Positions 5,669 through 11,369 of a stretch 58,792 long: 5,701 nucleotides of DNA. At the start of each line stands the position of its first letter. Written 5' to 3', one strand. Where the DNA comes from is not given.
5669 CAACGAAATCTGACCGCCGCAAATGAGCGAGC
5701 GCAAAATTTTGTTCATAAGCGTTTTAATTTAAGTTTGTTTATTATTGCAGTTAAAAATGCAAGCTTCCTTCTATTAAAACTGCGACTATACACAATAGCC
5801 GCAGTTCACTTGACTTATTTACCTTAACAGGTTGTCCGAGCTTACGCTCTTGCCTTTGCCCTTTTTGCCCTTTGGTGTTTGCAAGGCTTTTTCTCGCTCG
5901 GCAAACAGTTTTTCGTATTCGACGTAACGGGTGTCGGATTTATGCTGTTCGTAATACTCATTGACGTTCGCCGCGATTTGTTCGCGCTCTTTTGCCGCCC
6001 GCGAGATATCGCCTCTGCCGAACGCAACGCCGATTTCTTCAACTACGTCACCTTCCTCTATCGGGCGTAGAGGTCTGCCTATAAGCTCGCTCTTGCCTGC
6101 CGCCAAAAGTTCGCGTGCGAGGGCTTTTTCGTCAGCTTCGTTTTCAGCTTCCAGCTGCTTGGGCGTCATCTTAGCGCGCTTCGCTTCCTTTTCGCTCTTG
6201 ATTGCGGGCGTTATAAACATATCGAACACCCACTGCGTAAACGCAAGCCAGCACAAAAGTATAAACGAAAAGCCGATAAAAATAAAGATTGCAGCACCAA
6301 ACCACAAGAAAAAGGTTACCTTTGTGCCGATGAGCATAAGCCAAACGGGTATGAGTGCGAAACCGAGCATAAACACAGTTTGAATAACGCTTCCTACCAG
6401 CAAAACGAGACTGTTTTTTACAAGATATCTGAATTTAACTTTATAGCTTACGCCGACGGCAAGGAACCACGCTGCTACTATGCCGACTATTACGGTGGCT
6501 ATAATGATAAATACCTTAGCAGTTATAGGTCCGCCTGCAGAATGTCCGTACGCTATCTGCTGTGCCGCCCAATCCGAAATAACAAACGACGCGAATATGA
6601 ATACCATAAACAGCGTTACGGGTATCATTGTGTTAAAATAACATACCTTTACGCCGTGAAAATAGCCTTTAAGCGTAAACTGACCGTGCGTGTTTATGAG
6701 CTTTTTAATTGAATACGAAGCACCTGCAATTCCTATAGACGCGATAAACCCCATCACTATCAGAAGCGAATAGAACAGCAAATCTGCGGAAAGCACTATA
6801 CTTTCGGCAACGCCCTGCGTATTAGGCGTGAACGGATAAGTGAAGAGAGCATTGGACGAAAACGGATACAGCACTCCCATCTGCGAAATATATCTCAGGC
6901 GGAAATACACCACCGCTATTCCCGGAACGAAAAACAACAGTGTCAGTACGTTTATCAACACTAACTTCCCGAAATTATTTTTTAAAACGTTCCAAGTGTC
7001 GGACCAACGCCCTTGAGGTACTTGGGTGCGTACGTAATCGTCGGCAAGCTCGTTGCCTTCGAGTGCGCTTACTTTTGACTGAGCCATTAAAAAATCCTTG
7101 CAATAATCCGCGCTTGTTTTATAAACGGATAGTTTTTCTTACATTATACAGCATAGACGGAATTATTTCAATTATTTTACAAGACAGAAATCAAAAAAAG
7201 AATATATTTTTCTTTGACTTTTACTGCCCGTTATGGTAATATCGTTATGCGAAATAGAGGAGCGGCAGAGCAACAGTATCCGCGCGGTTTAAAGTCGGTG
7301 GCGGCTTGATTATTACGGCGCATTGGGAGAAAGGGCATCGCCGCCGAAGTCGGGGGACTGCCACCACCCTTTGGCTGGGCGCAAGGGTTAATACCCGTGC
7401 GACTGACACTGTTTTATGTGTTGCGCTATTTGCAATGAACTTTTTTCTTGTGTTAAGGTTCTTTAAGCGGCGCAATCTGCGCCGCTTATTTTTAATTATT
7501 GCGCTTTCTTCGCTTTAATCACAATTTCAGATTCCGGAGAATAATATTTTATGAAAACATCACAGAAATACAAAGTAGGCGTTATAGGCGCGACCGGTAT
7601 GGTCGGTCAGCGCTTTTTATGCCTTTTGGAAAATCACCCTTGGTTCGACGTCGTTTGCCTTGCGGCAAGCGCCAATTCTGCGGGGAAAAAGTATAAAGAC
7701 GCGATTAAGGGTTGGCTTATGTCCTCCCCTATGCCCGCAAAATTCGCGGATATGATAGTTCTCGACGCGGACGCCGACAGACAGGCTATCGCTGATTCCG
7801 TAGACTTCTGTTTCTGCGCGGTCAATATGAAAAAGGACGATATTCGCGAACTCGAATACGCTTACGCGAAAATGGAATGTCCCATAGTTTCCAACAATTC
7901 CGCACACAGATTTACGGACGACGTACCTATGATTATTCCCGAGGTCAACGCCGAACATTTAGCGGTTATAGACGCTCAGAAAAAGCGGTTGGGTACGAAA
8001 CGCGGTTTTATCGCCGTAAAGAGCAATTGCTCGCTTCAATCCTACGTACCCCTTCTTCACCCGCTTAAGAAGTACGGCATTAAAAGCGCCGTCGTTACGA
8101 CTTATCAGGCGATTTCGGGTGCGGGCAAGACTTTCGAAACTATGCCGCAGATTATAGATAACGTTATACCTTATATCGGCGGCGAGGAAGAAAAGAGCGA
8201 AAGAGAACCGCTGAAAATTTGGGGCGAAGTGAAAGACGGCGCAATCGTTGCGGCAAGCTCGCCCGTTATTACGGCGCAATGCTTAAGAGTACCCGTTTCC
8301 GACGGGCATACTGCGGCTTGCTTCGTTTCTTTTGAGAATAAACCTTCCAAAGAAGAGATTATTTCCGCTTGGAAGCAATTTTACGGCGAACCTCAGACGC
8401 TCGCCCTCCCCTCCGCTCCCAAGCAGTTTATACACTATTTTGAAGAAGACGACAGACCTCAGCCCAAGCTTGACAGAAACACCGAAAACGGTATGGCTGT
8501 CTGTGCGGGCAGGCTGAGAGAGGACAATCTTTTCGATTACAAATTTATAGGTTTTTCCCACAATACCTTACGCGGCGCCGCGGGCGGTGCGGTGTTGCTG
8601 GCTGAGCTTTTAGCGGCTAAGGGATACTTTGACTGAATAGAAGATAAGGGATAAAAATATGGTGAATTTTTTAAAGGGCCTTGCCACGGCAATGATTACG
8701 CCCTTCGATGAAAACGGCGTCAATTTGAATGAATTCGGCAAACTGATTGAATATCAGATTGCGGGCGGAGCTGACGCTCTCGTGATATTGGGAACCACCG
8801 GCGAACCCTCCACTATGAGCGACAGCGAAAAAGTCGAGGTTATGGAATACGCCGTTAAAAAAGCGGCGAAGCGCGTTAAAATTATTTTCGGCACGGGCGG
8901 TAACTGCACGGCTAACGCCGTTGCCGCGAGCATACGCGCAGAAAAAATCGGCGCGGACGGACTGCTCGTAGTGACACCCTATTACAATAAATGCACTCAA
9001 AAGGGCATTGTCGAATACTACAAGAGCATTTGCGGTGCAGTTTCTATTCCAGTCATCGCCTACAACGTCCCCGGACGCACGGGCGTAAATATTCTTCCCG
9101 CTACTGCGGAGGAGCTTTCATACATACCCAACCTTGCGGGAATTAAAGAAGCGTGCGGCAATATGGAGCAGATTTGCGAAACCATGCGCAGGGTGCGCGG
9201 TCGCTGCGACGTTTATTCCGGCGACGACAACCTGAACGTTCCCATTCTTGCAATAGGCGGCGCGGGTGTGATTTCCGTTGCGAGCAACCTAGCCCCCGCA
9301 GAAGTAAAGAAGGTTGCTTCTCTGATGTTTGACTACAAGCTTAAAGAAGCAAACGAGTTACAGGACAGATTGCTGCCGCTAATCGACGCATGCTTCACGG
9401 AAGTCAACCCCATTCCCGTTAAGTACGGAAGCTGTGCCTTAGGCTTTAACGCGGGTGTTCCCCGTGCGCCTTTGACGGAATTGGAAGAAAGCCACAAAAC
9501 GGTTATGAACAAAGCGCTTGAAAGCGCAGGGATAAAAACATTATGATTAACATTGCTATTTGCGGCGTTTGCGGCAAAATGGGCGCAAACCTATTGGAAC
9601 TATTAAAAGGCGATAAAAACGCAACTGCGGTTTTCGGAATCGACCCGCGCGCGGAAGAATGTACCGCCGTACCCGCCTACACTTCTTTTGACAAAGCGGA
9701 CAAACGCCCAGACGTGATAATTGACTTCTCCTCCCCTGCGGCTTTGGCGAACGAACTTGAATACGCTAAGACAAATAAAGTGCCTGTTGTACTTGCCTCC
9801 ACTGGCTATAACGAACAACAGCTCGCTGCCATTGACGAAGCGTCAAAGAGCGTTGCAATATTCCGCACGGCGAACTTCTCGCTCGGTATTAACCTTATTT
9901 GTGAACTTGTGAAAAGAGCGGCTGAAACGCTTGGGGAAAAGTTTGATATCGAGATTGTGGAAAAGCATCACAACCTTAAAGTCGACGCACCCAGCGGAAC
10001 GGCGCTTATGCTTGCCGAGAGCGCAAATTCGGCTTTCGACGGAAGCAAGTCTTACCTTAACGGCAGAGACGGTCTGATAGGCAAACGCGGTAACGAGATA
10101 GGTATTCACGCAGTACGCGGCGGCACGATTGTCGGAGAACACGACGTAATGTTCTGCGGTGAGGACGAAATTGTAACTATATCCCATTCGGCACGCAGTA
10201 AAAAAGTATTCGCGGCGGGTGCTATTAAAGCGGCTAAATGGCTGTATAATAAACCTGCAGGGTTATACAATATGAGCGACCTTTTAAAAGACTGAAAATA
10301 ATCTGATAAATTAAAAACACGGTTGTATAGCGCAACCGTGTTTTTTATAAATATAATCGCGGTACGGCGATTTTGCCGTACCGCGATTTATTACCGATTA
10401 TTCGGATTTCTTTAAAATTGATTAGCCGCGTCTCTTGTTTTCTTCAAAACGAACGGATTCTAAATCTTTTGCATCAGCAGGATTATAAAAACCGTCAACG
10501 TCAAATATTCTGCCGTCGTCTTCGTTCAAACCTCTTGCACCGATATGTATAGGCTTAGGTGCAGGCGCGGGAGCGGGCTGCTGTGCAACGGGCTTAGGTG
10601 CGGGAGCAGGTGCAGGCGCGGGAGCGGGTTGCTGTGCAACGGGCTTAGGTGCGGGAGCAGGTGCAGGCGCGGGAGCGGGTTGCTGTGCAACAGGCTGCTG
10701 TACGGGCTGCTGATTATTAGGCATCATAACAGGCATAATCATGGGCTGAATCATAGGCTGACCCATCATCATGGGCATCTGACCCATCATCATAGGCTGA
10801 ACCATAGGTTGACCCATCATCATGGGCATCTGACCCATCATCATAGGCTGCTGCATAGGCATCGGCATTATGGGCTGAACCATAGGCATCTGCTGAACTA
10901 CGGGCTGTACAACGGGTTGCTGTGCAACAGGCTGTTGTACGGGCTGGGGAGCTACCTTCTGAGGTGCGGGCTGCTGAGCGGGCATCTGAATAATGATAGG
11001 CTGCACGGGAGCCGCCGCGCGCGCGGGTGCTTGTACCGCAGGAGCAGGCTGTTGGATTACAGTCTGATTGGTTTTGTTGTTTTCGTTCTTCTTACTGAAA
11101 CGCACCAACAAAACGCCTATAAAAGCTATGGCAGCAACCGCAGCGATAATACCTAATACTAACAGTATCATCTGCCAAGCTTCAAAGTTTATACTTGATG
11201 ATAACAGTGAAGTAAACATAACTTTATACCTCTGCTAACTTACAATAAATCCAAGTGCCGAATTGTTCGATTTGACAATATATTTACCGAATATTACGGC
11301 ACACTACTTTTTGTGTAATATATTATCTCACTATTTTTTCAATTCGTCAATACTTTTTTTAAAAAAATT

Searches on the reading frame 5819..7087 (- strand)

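Call 12: search_protein_families(library=pfam, proteins=[window:5819-7087:-], max_evalue=0.001)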
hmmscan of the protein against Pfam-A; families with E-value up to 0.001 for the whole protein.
window:5819-7087:- (422 aa): 0 families

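Call 15: search_protein_families(library=ncbifam, proteins=[window:5819-7087:-], max_evalue=1)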
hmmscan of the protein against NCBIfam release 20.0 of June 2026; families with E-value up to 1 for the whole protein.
window:5819-7087:- (422 aa): 1 family
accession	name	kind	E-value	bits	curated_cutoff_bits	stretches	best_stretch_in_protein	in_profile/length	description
NF052431.1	MusI_fam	subfamily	0.00037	20.4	160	1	96-269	10-189/194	MusI family membrane protein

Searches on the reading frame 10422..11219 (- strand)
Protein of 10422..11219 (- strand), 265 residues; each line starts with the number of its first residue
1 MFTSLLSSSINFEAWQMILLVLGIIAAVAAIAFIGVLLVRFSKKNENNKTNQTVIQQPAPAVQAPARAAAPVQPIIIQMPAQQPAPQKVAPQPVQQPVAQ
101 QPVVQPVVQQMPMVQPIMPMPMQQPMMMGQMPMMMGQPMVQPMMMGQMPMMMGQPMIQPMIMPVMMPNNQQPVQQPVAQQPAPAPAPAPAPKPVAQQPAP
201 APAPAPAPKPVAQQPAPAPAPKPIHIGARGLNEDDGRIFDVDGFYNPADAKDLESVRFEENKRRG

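Call 12: search_protein_families(library=pfam, proteins=[window:10422-11219:-], max_evalue=0.001)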
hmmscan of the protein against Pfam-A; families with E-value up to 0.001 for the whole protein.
window:10422-11219:- (265 aa): 0 families

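Call 15: search_protein_families(library=ncbifam, proteins=[window:10422-11219:-], max_evalue=1)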
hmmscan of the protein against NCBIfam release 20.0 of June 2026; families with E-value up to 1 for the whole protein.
window:10422-11219:- (265 aa): 3 families
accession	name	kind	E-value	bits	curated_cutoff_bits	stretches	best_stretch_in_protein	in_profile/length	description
TIGR04561.1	membra_charge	hypoth_equivalog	0.0002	21.5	30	1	16-55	15-54/82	TIGR04561 family membrane protein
NF052435.1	BamI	equivalog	0.0069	16.3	180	2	162-222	20-75/226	biofilm-associated metzincin protease inhibitor BamI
NF041620.1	MXAN_5187_fam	hypoth_equivalog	0.3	10.7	200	1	17-222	310-507/601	MXAN_5187 family protein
